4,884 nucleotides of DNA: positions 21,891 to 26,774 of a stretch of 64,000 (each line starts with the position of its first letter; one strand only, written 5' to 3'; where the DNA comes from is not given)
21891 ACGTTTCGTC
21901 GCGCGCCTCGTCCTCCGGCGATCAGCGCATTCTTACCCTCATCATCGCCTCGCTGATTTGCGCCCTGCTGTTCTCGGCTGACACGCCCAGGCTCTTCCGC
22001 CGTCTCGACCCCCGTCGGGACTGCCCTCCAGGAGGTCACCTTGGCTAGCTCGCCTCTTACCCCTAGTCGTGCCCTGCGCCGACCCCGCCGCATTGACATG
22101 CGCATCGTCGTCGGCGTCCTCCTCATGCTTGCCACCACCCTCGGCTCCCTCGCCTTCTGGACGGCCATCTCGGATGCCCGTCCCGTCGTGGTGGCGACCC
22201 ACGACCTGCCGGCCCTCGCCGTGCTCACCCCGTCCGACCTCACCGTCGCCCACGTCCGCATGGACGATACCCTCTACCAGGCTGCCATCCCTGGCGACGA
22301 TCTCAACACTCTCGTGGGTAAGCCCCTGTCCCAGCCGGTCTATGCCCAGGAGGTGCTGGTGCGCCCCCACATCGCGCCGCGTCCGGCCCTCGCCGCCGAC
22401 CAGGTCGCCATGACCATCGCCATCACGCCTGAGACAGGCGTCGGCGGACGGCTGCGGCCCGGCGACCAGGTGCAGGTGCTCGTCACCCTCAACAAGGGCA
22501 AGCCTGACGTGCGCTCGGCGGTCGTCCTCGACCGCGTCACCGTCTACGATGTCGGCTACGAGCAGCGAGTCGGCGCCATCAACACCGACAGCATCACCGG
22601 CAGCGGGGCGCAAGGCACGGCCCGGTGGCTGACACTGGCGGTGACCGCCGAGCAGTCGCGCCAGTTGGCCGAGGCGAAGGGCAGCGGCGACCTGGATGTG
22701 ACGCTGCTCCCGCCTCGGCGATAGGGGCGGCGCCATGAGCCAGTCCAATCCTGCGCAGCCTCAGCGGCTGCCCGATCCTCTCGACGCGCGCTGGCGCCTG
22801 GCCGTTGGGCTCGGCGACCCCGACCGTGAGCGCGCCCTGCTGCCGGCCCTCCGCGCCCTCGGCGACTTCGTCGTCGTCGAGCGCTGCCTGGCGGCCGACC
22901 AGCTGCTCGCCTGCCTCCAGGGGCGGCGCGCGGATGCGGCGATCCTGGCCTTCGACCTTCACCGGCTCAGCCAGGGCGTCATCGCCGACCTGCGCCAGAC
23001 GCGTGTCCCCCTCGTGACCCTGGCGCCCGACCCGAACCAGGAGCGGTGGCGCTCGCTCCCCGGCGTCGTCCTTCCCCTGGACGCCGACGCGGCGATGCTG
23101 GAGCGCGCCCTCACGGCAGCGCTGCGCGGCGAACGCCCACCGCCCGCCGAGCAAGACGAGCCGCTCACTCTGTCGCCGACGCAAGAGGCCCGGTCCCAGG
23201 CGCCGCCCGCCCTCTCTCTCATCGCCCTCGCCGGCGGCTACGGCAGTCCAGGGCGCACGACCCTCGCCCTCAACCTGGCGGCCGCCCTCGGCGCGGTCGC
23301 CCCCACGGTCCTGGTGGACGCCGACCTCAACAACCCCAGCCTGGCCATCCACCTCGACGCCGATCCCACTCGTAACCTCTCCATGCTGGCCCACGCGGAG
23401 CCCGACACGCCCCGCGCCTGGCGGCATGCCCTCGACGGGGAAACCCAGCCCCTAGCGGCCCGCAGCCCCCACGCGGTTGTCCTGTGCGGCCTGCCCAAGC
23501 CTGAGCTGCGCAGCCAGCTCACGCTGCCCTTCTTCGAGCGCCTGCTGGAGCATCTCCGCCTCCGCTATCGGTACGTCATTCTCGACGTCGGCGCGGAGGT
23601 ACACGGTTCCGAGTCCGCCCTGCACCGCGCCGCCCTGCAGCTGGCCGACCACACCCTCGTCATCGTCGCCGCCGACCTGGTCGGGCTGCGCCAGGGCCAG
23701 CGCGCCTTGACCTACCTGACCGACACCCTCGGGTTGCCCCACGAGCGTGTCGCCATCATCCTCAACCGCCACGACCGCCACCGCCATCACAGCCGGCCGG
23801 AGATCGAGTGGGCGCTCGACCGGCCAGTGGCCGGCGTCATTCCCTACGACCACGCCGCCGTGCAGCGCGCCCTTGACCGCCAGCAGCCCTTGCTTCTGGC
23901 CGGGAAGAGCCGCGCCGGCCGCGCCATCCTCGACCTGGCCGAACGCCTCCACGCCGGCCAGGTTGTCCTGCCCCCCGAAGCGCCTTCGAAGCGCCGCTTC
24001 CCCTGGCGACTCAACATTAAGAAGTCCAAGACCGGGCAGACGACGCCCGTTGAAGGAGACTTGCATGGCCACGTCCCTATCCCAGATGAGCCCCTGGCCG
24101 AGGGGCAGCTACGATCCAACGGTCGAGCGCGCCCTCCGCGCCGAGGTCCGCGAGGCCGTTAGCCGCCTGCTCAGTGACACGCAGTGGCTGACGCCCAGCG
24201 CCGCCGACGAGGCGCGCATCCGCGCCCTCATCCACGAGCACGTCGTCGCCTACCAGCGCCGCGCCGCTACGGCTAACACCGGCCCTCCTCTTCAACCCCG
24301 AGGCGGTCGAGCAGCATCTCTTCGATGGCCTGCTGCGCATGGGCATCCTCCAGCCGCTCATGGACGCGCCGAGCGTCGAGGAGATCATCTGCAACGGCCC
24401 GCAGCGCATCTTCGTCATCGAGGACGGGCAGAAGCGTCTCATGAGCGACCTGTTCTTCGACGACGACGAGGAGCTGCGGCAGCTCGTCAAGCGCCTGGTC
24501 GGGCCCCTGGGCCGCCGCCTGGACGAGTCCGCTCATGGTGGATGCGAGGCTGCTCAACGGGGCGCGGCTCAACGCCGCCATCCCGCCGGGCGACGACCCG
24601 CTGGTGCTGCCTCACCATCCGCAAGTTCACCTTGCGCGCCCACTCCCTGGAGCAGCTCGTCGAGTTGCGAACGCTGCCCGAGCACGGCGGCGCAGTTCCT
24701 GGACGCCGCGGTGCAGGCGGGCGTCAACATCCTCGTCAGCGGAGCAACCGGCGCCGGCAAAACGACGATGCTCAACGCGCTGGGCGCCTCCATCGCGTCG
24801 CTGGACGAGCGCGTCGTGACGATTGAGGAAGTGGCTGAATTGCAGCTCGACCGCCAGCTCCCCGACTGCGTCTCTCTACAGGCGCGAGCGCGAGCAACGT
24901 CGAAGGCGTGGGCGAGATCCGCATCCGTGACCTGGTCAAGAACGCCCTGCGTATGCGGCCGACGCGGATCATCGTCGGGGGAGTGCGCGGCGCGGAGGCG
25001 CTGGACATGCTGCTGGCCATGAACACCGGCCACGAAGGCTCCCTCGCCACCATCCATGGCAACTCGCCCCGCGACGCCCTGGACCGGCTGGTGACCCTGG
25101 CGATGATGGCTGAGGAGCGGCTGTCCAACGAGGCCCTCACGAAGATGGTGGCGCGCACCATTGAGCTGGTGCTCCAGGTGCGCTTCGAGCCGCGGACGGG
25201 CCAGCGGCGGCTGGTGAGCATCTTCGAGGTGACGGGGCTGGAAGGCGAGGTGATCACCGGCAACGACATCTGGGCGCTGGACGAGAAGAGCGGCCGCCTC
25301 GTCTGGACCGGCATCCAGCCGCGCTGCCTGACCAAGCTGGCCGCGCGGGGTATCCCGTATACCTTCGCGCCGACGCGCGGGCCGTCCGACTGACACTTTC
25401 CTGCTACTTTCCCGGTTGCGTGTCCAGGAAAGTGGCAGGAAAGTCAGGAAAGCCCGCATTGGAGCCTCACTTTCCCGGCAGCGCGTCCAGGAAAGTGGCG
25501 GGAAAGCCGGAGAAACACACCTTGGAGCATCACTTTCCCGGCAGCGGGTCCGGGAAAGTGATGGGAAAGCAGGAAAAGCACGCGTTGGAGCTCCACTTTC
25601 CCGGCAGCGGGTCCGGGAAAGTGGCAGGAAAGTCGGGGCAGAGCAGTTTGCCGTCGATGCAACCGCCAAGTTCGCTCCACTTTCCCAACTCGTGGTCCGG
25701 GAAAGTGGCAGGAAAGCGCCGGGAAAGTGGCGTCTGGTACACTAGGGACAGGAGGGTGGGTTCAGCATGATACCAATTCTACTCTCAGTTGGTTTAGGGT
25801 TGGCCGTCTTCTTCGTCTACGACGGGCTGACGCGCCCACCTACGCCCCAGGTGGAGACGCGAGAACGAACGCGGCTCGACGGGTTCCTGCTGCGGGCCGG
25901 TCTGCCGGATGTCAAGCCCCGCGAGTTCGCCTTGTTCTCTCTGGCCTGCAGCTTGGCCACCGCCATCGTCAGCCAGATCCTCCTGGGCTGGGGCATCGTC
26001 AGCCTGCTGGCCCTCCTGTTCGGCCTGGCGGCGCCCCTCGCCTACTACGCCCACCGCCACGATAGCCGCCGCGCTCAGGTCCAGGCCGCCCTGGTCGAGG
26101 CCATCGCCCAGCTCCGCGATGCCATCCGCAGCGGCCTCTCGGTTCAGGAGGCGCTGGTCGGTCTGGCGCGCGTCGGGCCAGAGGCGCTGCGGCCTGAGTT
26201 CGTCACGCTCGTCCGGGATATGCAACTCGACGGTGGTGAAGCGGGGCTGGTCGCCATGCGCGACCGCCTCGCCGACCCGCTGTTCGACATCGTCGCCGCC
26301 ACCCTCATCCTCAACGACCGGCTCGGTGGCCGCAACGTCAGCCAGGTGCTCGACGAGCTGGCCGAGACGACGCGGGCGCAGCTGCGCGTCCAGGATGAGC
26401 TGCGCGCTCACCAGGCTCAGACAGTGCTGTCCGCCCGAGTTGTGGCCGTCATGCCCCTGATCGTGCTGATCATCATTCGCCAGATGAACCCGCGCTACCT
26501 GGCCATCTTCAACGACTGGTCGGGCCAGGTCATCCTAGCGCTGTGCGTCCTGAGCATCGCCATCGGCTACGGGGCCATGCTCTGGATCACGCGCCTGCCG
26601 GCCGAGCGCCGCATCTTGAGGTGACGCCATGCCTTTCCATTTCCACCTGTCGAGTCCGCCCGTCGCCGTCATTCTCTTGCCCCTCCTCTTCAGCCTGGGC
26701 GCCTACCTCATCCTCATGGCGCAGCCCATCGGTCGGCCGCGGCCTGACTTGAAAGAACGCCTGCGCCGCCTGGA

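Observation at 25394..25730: Intergenic 63-bp tandem array of perfect-palindrome units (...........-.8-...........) between cpaF and tadB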

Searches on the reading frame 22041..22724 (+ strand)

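Call 14: search_protein_families(library=pfam, proteins=[window:22041-22724:+])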
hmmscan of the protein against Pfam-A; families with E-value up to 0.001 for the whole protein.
window:22041-22724:+ (227 aa): 3 families
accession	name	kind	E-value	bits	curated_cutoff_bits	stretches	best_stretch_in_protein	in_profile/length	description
PF16976.10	RcpC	-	4.7e-19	68.8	28.8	1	116-222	6-113/114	Flp pilus assembly protein RcpC/CpaB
PF08666.17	SAF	-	1.4e-05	26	21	1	47-107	1-58/63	SAF domain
PF13144.11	ChapFlgA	-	0.00021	21.8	23.8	1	48-127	2-76/122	Chaperone for flagella basal body P-ring formation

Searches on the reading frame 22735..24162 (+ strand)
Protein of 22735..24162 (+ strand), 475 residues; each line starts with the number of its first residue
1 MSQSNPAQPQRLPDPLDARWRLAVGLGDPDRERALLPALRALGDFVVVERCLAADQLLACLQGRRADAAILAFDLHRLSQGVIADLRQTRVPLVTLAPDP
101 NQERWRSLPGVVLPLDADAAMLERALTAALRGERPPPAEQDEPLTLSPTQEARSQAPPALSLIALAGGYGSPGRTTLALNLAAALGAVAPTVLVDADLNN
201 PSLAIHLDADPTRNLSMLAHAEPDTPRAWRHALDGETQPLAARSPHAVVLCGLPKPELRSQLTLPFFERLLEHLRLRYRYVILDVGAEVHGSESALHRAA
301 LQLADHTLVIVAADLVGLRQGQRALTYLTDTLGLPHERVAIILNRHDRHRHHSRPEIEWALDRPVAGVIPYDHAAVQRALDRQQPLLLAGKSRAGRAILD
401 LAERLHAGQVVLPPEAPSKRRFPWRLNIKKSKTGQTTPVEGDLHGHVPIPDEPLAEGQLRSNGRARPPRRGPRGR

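Call 14: search_protein_families(library=pfam, proteins=[window:22735-24162:+])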
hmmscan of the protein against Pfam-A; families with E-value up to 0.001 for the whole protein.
window:22735-24162:+ (475 aa): 3 families
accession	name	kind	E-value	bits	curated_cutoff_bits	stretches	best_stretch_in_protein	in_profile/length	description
PF01656.29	CbiA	-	3.7e-08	33.8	25.4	1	163-383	1-122/125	CobQ/CobB/MinD/ParA nucleotide binding domain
PF06564.18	CBP_BcsQ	-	0.00011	22.2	21.3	1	161-324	2-159/234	Cellulose biosynthesis protein BcsQ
PF13614.12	AAA_31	-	0.00043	20.7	27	0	162-318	3-154/177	AAA domain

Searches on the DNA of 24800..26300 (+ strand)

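Call 9: search_rna_families(source=window, start=24800, end=26300, threshold=evalue, max_evalue=10)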
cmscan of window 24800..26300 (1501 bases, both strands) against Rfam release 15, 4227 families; matches with E-value up to 10: 7.
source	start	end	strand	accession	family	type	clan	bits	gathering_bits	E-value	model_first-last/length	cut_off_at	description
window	25296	25447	+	RF01757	sbcD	Gene; sRNA;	-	21.7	40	0.12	1-155/155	no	sbcD RNA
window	25390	25447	+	RF04240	mir-4716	Gene; miRNA;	-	21.5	76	0.2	1-84/84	no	mir-4716 microRNA precursor family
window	25397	25442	-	RF03195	mir-3934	Gene; miRNA;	-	18.2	84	3.1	1-92/92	no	mir-3934 microRNA precursor family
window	25379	25455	-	RF03844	mir-3190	Gene; miRNA;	-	18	81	8.9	1-77/77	no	mir-3190 microRNA precursor family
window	25527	25566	+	RF04163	mir-8364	Gene; miRNA;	-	17.2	67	7.8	1-61/61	no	mir-8364 microRNA precursor family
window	25967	26024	-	RF01273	sR34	Gene; snRNA; snoRNA; CD-box;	-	16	40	6.2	1-54/54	no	Small nucleolar RNA sR34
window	26236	26299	-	RF01781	ASdes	Gene; sRNA;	-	14.7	40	6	1-68/68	no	ASdes TB sRNA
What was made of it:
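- On Described structured RNA (Rfam 15): The others are microRNA-type hairpin models far below threshold (call 9).
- Tried and rejected: Only sub-threshold hairpin-type hits (call 9).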

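Call 83: search_dna_similar(query=window:25380-25770:+, collection=plasmids, mode=distant, max_rows=10)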
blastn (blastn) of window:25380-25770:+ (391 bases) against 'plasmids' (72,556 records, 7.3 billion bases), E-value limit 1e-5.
No match.

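Call 84: search_dna_similar(query=window:25380-25770:+, collection=phages, mode=distant, max_rows=10)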
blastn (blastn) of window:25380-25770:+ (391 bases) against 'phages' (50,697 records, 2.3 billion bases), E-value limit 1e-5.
No match.
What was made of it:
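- Plasmid and phage collections gave no match (calls 83, 84).
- Tried and rejected: No match (calls 83, 84).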

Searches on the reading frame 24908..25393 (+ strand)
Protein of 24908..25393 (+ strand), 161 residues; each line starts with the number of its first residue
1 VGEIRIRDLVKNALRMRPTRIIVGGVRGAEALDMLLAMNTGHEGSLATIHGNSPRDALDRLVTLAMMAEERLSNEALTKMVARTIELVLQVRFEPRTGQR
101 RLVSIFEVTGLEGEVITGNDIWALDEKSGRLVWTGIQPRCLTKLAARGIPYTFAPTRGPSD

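Call 14: search_protein_families(library=pfam, proteins=[window:24908-25393:+])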
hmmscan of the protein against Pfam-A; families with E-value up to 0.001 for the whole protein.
window:24908-25393:+ (161 aa): 1 family
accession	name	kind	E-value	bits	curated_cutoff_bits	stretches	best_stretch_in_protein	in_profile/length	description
PF00437.27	T2SSE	-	9.8e-19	67.7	24.9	1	3-89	197-273/370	Type II/IV secretion system protein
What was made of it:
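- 24065..25393 (+): cpaF/tadA-type secretion ATPase gene, disrupted in this window by five indel events. Pfam T2SSE hit on the C-terminal piece (call 14).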

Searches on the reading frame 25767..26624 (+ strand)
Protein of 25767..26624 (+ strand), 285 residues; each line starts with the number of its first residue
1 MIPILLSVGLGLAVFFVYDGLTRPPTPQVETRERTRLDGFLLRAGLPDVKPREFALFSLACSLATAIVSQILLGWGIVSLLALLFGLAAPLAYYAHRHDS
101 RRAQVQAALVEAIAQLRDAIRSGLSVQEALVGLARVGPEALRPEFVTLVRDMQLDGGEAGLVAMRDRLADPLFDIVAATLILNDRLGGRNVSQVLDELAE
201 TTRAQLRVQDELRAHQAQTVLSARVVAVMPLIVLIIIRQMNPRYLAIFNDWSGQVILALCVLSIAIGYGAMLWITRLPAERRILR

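Call 12: find_encoding_contigs(protein=window:25767-26624:+, flank=10000, max_places=10)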
Protein window:25767-26624:+ (285 aa): no gene with exactly this product is on record in the collection.

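Call 14: search_protein_families(library=pfam, proteins=[window:25767-26624:+])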
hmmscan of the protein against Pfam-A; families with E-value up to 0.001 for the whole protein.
window:25767-26624:+ (285 aa): 1 family
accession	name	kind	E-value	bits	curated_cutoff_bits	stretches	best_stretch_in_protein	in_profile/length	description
PF00482.28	T2SSF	-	3.9e-11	43.4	25.2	1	113-237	2-123/125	Type II secretion system (T2SS), protein F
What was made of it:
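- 25767..26624 (+): tadB, first gene of the presumed regulated unit (tadB, tadC, flp, prepilin peptidase, tadE/G-like genes). Pfam T2SSF (call 14).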

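Call 28: find_homologous_proteins(query=window:25767-26624:+)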
Query window:25767-26624:+ (285 aa): 520 proteins with E <= 0.001 among 8000 candidates; the best 120 are listed.
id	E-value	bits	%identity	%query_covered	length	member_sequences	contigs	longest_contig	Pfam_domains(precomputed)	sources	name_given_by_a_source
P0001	2.0e-174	596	100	100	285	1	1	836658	PF00482.29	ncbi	ncbi:MAG: type II secretion system F family protein [Anaerolineae bacterium]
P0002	2.4e-170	583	98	100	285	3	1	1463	PF00482.29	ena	-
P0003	6.8e-142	490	83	100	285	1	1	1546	PF00482.29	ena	-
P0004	3.3e-133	461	80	100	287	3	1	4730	PF00482.29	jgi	-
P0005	4.4e-126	438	73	100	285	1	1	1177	PF00482.29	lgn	-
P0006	4.5e-126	438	73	100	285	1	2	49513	PF00482.29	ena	-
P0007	8.3e-126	437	73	100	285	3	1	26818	PF00482.29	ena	-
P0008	4.2e-125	435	72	100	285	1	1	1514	PF00482.29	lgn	-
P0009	9.1e-125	434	72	100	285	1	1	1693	PF00482.29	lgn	-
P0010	6.5e-124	431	71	100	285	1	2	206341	PF00482.29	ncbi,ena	-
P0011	1.8e-123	429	74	100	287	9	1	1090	PF00482.29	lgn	-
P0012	4.0e-123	428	72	100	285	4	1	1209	PF00482.29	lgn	-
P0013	4.5e-121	422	69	100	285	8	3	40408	PF00482.29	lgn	-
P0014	7.0e-115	401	69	100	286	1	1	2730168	PF00482.29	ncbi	ncbi:MAG: type II secretion system F family protein [Anaerolineae bacterium]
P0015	3.8e-114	399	66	100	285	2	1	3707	PF00482.29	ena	-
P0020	5.8e-112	392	64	100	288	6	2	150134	PF00482.29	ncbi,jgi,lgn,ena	-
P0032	2.1e-110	387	62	100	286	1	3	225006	PF00482.29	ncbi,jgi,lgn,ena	-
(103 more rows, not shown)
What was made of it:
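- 25767..26624 (+): 100% identical to an NCBI protein from an Anaerolineae MAG (call 28).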

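Call 29: find_encoding_contigs(protein=P0002, flank=3000, max_places=3)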
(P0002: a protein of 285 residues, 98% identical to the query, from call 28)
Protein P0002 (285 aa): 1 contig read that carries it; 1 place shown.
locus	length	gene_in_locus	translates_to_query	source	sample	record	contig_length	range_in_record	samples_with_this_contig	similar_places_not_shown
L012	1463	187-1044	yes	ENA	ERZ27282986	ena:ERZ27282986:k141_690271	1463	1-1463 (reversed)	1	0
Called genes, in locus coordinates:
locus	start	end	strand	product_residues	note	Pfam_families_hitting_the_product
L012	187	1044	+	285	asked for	PF00482:T2SSF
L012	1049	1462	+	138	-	?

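Call 30: find_encoding_contigs(protein=P0004, flank=4000, max_places=3)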
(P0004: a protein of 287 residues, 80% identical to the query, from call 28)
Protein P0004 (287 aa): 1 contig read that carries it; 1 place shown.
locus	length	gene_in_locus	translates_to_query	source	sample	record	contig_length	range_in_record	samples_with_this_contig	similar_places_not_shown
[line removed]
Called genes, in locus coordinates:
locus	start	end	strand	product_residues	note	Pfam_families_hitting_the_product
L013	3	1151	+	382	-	?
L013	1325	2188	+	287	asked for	PF00482:T2SSF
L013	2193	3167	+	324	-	PF00482:T2SSF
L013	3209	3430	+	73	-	PF04964:Flp_Fap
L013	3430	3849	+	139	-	PF07811:TadE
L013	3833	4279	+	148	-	PF07811:TadE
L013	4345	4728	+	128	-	?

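Call 31: find_encoding_contigs(protein=P0006, flank=6000, max_places=3)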
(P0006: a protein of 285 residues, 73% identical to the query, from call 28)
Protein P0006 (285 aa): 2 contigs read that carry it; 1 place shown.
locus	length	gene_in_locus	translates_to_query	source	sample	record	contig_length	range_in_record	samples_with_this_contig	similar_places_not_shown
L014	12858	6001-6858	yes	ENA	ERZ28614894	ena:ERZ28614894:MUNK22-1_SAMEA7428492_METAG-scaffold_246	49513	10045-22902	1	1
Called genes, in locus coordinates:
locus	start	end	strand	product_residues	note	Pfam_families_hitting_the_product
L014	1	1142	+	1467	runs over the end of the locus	-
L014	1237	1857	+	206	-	PF13473:Cupredoxin_1 (weak), PF00127:Copper-bind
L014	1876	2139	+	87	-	-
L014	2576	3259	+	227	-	PF08666:SAF (faint), PF16976:RcpC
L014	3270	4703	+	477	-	PF01656:CbiA, PF10609:ParA (weak), PF13614:AAA_31 (weak)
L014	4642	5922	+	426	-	PF00437:T2SSE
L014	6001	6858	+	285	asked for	PF00482:T2SSF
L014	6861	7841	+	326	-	PF00482:T2SSF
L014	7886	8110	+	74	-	PF04964:Flp_Fap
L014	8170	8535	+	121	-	PF07811:TadE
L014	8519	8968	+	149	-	PF07811:TadE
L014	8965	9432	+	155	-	PF07811:TadE, PF13400:Tad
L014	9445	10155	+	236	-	-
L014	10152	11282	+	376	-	-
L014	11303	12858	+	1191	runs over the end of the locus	PF01476:LysM (weak), PF01580:FtsK_SpoIIIE (weak), PF03704:BTAD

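Call 39: find_encoding_contigs(protein=P0003, flank=3000, max_places=2)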
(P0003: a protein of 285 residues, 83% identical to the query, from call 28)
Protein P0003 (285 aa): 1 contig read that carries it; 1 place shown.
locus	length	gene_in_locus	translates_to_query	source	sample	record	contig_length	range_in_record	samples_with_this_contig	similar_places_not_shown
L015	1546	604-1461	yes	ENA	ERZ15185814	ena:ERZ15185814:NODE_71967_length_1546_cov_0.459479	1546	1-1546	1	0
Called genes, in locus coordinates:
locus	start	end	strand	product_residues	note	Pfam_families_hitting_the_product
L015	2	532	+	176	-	?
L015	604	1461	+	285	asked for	PF00482:T2SSF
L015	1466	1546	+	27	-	?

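Call 40: find_encoding_contigs(protein=P0010, flank=6000, max_places=2)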
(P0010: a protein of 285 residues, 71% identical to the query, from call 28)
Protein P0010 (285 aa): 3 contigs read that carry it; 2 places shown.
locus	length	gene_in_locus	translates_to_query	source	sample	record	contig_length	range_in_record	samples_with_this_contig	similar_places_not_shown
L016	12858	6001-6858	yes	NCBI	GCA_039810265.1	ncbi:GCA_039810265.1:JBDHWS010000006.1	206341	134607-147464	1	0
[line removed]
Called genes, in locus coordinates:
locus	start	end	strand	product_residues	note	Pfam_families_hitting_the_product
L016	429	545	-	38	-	-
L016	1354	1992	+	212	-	PF00072:Response_reg, PF08281:Sigma70_r4_2 (weak), PF00196:GerE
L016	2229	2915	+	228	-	PF08666:SAF (faint), PF16976:RcpC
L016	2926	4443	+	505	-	PF01656:CbiA (weak), PF10609:ParA (weak)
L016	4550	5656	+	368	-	PF00437:T2SSE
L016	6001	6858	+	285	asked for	PF00482:T2SSF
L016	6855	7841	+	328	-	PF00482:T2SSF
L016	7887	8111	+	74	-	PF04964:Flp_Fap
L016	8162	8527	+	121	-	PF07811:TadE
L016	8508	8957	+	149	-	PF07811:TadE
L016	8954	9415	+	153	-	PF07811:TadE, PF13400:Tad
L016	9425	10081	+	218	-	-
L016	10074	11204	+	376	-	-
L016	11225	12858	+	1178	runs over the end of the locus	PF01476:LysM (weak), PF03704:BTAD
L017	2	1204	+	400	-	?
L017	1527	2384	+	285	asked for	PF00482:T2SSF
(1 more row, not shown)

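Call 41: find_encoding_contigs(protein=P0014, flank=6000, max_places=2)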
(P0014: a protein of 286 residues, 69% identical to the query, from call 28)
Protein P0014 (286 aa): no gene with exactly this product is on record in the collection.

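Call 75: find_encoding_contigs(protein=P0013, flank=10000, max_places=1)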
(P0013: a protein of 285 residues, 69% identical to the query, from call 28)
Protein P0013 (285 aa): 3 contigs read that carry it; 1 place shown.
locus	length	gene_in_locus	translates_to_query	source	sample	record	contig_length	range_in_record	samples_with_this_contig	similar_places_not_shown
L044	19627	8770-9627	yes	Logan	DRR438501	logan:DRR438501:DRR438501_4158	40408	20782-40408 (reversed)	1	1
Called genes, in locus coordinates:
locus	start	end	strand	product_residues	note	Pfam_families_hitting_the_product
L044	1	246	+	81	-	?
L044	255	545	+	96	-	PF04025:RemA-like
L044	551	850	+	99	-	PF09827:CRISPR_Cas2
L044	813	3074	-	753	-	PF13280:WYL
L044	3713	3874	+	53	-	-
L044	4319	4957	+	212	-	PF00072:Response_reg, PF08281:Sigma70_r4_2, PF00196:GerE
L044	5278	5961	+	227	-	PF16976:RcpC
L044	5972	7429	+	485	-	PF10609:ParA, PF01656:CbiA (faint), PF13614:AAA_31 (weak)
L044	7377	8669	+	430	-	PF00437:T2SSE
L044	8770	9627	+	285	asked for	PF00482:T2SSF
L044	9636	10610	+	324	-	PF00482:T2SSF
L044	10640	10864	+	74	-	PF04964:Flp_Fap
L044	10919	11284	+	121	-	PF07811:TadE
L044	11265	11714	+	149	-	PF07811:TadE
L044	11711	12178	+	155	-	PF07811:TadE, PF13400:Tad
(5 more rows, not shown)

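Call 76: find_encoding_contigs(protein=P0020, flank=10000, max_places=1)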
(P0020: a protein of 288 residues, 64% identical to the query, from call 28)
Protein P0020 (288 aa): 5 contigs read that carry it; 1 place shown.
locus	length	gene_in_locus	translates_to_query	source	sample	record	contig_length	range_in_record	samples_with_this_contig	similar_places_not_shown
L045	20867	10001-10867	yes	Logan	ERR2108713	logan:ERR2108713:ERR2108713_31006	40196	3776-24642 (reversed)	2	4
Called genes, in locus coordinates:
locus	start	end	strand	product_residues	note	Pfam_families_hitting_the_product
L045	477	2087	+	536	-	PF00665:rve (weak), PF22483:Mu-transpos_C_2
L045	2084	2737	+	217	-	PF01695:IstB_IS21, PF00308:Bac_DnaA (weak)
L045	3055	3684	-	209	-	-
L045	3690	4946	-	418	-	PF20182:DUF6545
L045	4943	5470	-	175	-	-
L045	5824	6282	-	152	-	-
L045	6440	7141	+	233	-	PF08666:SAF (weak), PF16976:RcpC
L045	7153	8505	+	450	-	PF10609:ParA (faint)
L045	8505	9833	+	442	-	PF00437:T2SSE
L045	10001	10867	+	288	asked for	PF00482:T2SSF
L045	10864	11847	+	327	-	PF00482:T2SSF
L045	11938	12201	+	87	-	PF04964:Flp_Fap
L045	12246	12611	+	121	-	PF07811:TadE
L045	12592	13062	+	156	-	PF07811:TadE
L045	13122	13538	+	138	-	PF07811:TadE (weak), PF13400:Tad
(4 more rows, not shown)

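Call 77: find_encoding_contigs(protein=P0032, flank=10000, max_places=1)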
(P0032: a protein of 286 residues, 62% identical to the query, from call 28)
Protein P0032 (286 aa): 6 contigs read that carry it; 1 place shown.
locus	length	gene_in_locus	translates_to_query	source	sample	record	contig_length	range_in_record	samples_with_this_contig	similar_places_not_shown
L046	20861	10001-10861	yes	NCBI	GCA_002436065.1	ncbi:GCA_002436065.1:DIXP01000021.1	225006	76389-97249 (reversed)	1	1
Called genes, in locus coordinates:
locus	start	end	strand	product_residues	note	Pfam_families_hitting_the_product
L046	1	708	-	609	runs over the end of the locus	PF00930:DPPIV_N (faint), PF26549:Tricorn_N, PF26550:Tricorn_2nd, PF07676:PD40 (faint)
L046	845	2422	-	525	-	PF01943:Polysacc_synt, PF13440:Polysacc_synt_3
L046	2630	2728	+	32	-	-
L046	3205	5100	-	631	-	PF20182:DUF6545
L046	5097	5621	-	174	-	-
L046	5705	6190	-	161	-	-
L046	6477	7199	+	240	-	PF16976:RcpC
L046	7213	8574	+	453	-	PF10609:ParA (faint), PF01656:CbiA (weak)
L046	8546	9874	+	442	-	PF00437:T2SSE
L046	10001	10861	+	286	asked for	PF00482:T2SSF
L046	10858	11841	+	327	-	PF00482:T2SSF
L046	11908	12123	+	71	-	PF04964:Flp_Fap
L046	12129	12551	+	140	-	PF07811:TadE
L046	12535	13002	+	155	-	PF07811:TadE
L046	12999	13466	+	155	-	PF07811:TadE (weak), PF13400:Tad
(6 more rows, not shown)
